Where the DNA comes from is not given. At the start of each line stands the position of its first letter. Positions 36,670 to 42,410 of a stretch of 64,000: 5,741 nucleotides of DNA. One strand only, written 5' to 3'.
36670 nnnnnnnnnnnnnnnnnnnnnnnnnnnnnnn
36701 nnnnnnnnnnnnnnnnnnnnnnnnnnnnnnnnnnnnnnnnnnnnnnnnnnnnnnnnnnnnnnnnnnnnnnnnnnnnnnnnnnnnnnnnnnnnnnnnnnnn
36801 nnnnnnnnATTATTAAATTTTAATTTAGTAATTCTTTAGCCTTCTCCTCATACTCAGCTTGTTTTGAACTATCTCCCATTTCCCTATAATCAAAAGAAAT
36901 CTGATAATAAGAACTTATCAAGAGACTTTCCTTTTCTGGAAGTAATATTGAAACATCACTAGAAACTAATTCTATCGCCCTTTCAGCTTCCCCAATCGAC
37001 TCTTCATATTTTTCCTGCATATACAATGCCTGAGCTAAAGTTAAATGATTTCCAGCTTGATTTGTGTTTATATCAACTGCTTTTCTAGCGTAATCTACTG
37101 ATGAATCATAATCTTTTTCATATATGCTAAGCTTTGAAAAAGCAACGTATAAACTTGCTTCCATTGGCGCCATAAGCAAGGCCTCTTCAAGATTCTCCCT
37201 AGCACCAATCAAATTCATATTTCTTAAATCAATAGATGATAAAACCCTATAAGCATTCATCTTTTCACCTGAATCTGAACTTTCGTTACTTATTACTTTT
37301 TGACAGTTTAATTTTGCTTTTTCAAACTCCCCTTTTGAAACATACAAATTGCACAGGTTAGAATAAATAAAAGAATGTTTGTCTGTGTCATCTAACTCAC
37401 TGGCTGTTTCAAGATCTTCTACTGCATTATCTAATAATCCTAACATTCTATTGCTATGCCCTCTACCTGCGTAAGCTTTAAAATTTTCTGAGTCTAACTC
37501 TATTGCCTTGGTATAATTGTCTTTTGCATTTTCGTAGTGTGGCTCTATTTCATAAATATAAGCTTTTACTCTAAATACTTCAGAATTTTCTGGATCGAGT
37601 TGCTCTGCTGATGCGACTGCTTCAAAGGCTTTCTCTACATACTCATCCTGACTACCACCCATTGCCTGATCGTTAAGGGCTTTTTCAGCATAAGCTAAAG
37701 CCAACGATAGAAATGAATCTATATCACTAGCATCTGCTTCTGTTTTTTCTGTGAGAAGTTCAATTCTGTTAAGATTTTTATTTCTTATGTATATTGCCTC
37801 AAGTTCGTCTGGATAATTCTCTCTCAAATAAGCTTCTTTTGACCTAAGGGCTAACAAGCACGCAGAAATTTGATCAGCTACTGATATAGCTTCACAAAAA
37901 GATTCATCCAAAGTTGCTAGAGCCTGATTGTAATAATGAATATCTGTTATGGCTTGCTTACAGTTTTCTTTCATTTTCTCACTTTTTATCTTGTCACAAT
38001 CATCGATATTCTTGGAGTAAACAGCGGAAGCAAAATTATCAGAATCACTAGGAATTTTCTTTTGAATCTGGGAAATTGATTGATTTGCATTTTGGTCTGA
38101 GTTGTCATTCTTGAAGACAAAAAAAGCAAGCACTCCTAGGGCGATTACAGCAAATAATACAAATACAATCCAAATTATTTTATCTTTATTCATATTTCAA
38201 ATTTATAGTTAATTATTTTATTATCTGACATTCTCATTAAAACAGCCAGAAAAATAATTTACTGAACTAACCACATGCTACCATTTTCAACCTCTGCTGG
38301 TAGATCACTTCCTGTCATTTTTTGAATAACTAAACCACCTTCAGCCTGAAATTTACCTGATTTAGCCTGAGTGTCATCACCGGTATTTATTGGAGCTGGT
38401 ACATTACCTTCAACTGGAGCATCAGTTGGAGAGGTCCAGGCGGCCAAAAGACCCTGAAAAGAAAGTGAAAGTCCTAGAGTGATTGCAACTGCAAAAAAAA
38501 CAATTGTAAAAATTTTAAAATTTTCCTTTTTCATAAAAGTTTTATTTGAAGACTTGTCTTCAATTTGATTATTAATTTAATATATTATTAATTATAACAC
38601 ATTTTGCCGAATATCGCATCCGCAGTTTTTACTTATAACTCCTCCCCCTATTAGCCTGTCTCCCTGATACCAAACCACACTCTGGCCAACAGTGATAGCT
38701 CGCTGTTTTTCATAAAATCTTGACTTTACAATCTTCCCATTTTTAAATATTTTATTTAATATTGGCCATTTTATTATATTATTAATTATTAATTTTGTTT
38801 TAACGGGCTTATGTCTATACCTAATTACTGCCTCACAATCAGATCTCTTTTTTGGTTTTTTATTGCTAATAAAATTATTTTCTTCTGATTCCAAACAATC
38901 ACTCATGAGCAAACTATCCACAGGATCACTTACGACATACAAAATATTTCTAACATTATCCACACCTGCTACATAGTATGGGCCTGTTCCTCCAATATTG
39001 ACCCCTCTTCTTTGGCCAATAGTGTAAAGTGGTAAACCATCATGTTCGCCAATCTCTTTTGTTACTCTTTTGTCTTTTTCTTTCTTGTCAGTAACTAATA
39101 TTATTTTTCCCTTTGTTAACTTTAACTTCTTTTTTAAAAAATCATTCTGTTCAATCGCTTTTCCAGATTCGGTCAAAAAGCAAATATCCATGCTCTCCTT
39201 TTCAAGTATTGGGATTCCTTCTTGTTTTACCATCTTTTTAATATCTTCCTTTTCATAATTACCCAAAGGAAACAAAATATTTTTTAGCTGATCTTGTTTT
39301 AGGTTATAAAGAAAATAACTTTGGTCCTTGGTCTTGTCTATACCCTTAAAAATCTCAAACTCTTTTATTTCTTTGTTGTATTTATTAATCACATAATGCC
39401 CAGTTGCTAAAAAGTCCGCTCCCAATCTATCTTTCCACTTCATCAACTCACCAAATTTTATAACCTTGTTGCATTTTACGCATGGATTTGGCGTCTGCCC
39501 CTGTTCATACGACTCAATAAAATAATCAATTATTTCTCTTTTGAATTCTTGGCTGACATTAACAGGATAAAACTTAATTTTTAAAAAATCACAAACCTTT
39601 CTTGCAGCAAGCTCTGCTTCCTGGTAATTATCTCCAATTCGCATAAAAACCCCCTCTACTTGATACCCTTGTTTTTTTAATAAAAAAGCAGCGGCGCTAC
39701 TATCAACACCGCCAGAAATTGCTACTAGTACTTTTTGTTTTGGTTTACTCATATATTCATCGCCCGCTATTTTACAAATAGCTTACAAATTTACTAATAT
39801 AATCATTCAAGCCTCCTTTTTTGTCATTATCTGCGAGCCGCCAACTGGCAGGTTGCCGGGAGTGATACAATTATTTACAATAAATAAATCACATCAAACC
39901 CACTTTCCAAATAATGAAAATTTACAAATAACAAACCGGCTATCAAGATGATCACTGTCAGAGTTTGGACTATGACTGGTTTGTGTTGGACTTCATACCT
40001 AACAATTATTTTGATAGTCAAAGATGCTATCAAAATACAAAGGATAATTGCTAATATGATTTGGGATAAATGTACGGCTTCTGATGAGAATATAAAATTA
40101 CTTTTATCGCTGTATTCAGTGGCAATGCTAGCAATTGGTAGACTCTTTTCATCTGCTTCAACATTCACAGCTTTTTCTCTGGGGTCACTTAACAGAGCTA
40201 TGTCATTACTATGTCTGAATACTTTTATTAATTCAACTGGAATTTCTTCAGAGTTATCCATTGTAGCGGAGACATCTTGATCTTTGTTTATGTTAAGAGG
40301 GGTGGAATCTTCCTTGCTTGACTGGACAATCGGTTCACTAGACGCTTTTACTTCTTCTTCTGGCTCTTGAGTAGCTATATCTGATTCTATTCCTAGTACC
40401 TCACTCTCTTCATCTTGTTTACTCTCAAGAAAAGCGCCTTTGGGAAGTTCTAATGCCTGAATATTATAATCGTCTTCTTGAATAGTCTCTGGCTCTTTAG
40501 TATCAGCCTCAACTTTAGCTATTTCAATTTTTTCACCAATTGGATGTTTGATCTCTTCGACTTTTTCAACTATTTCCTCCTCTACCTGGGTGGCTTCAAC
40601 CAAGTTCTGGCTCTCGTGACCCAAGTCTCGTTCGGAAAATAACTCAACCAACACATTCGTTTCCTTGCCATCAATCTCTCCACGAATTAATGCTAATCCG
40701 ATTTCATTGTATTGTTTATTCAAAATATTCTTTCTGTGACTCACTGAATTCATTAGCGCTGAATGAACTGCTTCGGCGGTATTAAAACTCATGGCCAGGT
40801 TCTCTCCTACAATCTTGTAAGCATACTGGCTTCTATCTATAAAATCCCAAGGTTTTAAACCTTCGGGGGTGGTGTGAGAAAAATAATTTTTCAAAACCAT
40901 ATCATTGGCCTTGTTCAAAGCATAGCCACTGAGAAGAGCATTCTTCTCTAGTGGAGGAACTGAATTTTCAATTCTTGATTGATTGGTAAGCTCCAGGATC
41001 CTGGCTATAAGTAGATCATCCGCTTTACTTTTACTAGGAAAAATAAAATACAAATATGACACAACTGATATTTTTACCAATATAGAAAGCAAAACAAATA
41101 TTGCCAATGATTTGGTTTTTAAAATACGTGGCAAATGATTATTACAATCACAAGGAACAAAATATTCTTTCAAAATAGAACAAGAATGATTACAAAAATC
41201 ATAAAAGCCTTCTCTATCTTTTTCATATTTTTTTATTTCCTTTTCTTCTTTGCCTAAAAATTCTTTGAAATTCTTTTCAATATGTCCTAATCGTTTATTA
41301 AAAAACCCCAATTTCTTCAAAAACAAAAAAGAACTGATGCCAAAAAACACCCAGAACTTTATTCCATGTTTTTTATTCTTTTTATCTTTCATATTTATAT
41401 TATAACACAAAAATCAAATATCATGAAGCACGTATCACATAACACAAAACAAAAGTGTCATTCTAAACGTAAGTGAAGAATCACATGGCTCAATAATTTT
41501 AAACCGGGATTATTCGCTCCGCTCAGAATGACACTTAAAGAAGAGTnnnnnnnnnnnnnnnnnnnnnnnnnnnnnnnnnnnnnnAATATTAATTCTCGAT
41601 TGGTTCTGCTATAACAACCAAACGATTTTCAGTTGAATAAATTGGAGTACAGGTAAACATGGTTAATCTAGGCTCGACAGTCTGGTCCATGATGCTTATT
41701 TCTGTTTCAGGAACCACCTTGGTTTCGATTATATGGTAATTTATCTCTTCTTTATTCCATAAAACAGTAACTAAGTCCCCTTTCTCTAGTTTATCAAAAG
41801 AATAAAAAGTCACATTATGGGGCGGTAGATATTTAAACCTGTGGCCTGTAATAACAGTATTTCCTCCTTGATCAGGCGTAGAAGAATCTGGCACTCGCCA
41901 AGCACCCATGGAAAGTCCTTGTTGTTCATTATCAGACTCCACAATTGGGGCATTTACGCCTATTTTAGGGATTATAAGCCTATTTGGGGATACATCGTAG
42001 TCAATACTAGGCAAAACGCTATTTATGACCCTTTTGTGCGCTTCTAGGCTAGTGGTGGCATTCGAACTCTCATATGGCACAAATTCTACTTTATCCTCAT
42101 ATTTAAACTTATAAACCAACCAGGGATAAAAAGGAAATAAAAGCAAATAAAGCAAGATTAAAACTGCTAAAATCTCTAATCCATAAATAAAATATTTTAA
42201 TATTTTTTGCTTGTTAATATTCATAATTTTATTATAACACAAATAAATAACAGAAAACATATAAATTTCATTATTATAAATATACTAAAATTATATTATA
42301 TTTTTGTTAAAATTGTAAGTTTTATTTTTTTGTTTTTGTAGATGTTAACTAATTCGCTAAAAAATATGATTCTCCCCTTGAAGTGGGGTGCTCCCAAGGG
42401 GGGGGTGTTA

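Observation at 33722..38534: Operon of three paralogous Cys-rich small proteins behind a Cys/Gly-rich secreted protein, a TPR protein and a fibre-motif mini-protein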

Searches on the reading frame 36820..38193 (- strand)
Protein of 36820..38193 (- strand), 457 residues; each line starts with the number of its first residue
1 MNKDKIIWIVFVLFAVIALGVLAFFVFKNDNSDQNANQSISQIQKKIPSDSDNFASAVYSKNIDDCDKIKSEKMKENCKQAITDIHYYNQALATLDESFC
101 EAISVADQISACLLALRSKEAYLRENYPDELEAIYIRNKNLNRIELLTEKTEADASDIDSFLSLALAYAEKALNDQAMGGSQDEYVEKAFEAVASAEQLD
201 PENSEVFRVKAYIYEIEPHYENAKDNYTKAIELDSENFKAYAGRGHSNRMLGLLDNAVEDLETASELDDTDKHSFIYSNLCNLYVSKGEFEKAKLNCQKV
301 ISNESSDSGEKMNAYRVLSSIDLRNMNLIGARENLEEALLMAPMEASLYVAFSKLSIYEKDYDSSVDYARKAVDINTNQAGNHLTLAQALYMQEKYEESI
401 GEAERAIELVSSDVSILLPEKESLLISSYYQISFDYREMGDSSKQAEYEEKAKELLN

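Call 3: search_protein_families(library=pfam, proteins=[window:36820-38193:-], max_evalue=1)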
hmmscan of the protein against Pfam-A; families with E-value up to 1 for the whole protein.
window:36820-38193:- (457 aa): 19 families
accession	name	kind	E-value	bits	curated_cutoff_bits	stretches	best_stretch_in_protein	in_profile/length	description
PF00515.34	TPR_1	-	2.9e-13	49.5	27.8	3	276-302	3-29/34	Tetratricopeptide repeat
PF07719.23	TPR_2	-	2.9e-12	46.1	27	2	383-409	4-30/34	Tetratricopeptide repeat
PF13431.12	TPR_17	-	3.1e-07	30.6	24.4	1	227-258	2-33/34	Tetratricopeptide repeat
PF13414.12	TPR_11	-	5.2e-07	29.7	26.8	1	220-248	10-38/42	TPR repeat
PF13181.12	TPR_8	-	5.1e-06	26.7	25.7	2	210-237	7-34/34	Tetratricopeptide repeat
PF14559.12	TPR_19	-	0.00028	21.6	25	1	359-401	4-46/68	Tetratricopeptide repeat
PF23914.1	TPR_CcmH_CycH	-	0.00029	21.2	42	1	338-407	42-110/158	Cytochrome c-type biogenesis protein H TPR domain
PF25060.1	ARM_TT21_2nd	-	0.00085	19.3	27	1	183-276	36-128/270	Tetratricopeptide repeat protein 21 second ARM domain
PF13424.12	TPR_12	-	0.0027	18.3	30.1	1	359-409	16-74/77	Tetratricopeptide repeat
PF13432.12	TPR_16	-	0.0047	17.8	32.7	0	220-264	13-57/65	Tetratricopeptide repeat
PF25515.1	Arm_PDR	-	0.0071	16.9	27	1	146-202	30-81/145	Plastid division regulator ARM repeat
PF12895.13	ANAPC3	-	0.018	15.7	27.2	1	352-401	29-77/82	Anaphase-promoting complex, cyclosome, subunit 3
PF19911.4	DUF6384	-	0.019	14.6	25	1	5-84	95-174/308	Family of unknown function (DUF6384)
PF13428.12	TPR_14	-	0.022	15.9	23.5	0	383-417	4-38/44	Tetratricopeptide repeat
PF13374.12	TPR_10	-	0.059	13.9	27.5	0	385-409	7-31/42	Tetratricopeptide repeat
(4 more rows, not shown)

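Call 4: search_protein_families(library=ncbifam, proteins=[window:36820-38193:-], max_evalue=1)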
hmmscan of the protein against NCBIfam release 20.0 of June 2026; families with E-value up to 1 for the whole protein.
window:36820-38193:- (457 aa): 15 families
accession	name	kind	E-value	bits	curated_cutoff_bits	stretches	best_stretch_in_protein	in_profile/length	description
NF040959.1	MamA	equivalog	8e-17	61.4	200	3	143-300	56-199/204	magnetosome protein MamA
TIGR02917.1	PEP_TPR_lipo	equivalog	1.2e-16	59.8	312.2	1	184-413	343-566/899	XrtA/PEP-CTERM system TPR-repeat protein PrsT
TIGR02521.1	type_IV_pilW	equivalog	2e-08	34.1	154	2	185-304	46-165/234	type IV pilus biogenesis/stability protein PilW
TIGR00990.1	3a0801s09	subfamily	2.8e-05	23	757.25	2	159-241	359-436/615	mitochondrial import receptor subunit TOM70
NF052415.1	T3SS_chap_SctY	equivalog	0.00011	22.6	70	1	356-399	50-96/106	type III secretion apparatus assembly chaperone SctY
NF008757.0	PRK11788.1-5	equivalog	0.00048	19.4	363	1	250-384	119-252/388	lipopolysaccharide assembly protein LapB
TIGR02552.1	LcrH_SycD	equivalog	0.00054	19.7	104.8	1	216-272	64-120/136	SycD/LcrH family type III secretion system chaperone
NF008391.2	PRK11189.1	equivalog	0.0083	15.6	250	2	196-298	91-190/297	lipoprotein NlpI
NF007692.0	PRK10370.1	equivalog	0.024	14.3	306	1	334-395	69-130/206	heme lyase NrfEFG subunit NrfG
NF033920.0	C39_PA2778_fam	equivalog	0.024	14.1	150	0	328-409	172-253/255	PA2778 family cysteine peptidase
NF049847.1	FtsL_COG5462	equivalog_domain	0.027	14.1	50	1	11-52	3-44/85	cell division protein FtsL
NF011886.0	PRK15359.1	equivalog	0.049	13.4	146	0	219-273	73-127/144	type III secretion system chaperone protein SscB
NF051431.1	Rv0361_Cterm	subfamily_domain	0.17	12.1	37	1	7-48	7-51/140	Rv0361 family membrane protein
NF038257.2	exopoly_VpsP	subfamily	0.31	10.6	125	1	168-223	30-87/213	VpsP family polysaccharide biosynthesis protein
TIGR04510.1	mod_pep_cyc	subfamily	0.56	8.6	400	0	163-381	430-641/814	putative peptide modification system cyclase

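Call 106: search_protein_families(library=padloc, proteins=[window:36820-38193:-], max_evalue=0.01)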
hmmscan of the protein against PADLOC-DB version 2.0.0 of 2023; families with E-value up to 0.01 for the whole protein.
window:36820-38193:- (457 aa): 2 families
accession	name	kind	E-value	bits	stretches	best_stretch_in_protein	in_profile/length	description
PDLC01171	TPR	-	0.00012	19.2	1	220-302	232-315/504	TPR repeats containing protein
PDLC01172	TPR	-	0.00047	17.1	1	250-411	270-425/448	TPR repeats containing protein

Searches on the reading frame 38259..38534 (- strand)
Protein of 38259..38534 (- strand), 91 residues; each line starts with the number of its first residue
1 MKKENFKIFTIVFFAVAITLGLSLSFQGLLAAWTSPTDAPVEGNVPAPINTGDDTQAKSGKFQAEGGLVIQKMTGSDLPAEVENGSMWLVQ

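Call 3: search_protein_families(library=pfam, proteins=[window:38259-38534:-], max_evalue=1)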
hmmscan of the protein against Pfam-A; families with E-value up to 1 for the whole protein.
window:38259-38534:- (91 aa): 0 families

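Call 4: search_protein_families(library=ncbifam, proteins=[window:38259-38534:-], max_evalue=1)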
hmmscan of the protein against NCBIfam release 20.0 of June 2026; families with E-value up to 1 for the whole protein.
window:38259-38534:- (91 aa): 0 families

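Call 26: search_protein_families(library=phrogs, proteins=[window:38259-38534:-], max_evalue=0.1)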
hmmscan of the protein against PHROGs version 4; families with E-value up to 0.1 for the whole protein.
window:38259-38534:- (91 aa): 0 families

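Call 106: search_protein_families(library=padloc, proteins=[window:38259-38534:-], max_evalue=0.01)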
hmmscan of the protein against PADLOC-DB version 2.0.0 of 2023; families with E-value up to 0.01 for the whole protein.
window:38259-38534:- (91 aa): 0 families

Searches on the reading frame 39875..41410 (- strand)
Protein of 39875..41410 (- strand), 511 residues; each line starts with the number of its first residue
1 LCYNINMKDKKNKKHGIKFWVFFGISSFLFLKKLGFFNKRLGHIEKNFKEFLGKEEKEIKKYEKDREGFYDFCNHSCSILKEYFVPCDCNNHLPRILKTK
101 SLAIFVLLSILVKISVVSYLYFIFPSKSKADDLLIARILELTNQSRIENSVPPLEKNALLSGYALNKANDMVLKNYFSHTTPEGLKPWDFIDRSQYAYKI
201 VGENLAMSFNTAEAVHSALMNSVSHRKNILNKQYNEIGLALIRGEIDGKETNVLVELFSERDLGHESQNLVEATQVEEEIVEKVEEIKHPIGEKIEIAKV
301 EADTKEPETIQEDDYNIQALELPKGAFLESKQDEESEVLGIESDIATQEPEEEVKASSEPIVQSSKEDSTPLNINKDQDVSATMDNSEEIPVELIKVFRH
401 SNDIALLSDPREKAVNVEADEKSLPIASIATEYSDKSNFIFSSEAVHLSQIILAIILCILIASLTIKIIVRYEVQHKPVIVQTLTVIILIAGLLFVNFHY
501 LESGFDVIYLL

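Call 46: search_protein_families(library=pfam, proteins=[window:39875-41410:-], max_evalue=0.0001)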
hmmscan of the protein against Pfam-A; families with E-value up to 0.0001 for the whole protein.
window:39875-41410:- (511 aa): 1 family
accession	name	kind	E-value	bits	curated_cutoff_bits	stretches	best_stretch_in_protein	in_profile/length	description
PF00188.32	CAP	-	2.2e-12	48.3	21.1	1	139-247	1-108/117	Cysteine-rich secretory protein family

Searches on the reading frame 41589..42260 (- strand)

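Call 46: search_protein_families(library=pfam, proteins=[window:41589-42260:-], max_evalue=0.0001)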
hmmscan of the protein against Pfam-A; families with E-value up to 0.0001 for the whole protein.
window:41589-42260:- (223 aa): 1 family
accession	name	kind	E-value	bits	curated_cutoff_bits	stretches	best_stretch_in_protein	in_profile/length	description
PF04203.18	Sortase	-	4.9e-25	88.1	26.6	1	96-220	2-124/125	Sortase domain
